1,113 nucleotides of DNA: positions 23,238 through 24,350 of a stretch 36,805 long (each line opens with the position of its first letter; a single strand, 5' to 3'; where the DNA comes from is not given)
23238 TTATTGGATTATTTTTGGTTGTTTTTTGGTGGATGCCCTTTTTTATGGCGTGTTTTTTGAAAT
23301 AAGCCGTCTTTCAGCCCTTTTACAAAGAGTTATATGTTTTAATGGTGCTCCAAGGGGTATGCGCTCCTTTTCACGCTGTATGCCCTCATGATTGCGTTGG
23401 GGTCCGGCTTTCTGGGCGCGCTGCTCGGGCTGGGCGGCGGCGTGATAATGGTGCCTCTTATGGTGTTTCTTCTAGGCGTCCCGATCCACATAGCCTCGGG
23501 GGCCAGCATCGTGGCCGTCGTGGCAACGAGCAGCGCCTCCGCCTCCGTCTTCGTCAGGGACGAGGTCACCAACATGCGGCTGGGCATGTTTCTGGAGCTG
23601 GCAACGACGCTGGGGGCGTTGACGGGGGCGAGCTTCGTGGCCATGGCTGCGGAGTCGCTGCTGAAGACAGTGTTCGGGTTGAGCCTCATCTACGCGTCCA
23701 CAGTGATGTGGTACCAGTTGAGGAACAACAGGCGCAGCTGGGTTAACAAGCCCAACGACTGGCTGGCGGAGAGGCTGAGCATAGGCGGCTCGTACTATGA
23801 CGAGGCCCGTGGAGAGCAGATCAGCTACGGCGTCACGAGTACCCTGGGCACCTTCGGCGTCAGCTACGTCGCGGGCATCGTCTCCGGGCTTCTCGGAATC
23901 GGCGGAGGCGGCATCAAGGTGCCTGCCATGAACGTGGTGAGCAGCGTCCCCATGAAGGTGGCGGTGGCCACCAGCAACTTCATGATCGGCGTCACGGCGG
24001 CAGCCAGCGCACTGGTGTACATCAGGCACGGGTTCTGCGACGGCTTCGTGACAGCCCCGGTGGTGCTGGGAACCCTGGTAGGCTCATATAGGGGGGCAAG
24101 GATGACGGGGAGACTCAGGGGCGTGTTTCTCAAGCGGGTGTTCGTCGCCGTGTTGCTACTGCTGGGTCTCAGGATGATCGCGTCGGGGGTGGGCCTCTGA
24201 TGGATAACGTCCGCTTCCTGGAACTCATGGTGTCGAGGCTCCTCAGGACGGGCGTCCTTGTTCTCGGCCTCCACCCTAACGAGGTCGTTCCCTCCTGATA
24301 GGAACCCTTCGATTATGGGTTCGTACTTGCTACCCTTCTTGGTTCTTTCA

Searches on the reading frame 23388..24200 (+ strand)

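Call 54: search_protein_families(library=pfam, proteins=[window:23388-24200:+], max_evalue=0.001)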
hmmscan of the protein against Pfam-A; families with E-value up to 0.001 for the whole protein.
window:23388-24200:+ (270 aa): 1 family
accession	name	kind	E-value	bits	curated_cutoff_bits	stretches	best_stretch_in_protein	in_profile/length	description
PF01925.25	TauE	-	2.4e-47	162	32.6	1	2-263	4-237/237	Sulfite exporter TauE/SafE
